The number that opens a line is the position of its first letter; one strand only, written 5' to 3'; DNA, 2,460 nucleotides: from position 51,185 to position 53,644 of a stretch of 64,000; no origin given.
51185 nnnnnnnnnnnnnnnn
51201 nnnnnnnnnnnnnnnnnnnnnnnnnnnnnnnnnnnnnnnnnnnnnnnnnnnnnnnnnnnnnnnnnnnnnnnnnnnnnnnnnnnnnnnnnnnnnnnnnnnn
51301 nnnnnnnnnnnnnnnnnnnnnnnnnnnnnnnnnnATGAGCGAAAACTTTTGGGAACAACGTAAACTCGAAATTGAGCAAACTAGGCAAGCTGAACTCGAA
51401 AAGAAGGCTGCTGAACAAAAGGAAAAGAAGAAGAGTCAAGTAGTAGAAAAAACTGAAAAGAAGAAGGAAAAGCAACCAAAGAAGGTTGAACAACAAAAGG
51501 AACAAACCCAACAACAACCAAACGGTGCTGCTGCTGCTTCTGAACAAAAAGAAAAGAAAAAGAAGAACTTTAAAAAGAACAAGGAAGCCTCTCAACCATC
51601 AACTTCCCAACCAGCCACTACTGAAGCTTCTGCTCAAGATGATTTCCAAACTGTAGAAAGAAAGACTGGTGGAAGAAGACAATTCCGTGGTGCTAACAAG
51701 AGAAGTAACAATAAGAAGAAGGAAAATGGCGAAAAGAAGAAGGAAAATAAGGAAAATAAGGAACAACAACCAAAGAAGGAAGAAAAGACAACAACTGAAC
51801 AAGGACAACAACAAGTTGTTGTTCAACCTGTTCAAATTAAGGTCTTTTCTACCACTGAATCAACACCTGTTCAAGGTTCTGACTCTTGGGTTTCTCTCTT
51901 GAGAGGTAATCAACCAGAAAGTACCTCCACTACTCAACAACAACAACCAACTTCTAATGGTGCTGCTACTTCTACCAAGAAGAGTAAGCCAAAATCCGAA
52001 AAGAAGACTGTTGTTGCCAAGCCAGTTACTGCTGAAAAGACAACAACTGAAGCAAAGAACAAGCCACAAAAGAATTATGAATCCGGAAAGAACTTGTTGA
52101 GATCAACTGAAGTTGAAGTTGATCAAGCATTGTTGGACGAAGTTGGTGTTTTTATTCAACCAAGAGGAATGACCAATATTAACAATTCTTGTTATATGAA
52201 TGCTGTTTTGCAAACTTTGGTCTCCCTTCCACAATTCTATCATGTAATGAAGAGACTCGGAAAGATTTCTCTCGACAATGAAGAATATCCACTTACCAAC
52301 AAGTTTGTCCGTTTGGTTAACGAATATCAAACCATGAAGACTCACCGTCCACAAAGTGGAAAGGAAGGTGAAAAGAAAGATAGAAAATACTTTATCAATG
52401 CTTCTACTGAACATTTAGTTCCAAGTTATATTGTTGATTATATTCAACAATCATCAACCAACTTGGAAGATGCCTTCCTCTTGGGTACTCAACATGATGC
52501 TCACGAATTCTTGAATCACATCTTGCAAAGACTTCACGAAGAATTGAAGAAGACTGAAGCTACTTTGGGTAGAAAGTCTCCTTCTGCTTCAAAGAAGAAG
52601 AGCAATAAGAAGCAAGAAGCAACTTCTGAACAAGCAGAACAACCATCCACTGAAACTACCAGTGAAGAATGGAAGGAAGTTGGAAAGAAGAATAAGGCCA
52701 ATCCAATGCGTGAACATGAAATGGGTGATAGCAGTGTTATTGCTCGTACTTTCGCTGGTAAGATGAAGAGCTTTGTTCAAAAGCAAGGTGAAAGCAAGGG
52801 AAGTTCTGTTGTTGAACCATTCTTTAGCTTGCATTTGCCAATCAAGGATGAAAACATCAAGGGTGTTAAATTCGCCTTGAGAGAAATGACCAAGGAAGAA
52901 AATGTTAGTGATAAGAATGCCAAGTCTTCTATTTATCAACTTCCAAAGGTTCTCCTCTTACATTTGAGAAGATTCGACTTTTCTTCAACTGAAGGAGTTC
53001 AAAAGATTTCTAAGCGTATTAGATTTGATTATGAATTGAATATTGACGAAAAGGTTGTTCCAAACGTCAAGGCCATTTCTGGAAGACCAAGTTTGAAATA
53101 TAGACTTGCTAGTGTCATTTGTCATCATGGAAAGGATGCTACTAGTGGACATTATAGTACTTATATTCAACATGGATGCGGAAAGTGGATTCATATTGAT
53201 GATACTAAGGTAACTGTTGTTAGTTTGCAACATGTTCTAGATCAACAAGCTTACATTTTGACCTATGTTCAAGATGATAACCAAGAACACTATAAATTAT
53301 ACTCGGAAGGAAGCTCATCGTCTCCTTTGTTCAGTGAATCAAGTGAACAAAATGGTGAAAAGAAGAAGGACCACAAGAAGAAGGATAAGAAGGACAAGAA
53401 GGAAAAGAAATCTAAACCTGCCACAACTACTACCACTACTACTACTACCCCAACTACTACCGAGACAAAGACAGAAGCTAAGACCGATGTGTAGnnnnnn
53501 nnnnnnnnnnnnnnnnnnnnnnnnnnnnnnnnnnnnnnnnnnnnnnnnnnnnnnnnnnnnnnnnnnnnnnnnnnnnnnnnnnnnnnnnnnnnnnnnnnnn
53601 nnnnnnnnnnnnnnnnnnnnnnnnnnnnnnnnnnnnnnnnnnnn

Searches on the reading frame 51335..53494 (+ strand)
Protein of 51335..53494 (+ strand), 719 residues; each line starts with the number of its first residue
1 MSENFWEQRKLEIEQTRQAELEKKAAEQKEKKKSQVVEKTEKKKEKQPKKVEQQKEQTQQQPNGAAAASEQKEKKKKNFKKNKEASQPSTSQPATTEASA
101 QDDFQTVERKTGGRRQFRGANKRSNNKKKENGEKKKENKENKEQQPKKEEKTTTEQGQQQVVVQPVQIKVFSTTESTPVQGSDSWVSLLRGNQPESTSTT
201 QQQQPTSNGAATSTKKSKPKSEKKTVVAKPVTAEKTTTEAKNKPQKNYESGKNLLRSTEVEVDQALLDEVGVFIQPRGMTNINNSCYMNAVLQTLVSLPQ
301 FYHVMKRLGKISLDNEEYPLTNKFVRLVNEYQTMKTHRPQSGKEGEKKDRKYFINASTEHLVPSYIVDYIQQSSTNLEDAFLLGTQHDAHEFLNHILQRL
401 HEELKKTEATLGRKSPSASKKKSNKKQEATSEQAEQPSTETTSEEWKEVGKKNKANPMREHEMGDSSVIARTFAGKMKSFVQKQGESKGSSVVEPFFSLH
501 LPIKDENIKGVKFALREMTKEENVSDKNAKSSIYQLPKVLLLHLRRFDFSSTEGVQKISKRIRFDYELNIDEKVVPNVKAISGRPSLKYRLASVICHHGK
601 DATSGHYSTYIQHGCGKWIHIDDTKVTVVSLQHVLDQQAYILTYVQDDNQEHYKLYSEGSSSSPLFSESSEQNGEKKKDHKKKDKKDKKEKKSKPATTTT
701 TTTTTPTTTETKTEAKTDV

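Call 59: search_protein_families(library=pfam, proteins=[window:51335-53494:+], max_evalue=0.0001)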
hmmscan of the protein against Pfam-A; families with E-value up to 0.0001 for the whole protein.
window:51335-53494:+ (719 aa): 1 family
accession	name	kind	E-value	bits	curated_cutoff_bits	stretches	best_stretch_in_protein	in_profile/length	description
PF00443.35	UCH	-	1e-48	166.6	23.9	1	278-644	2-254/254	Ubiquitin carboxyl-terminal hydrolase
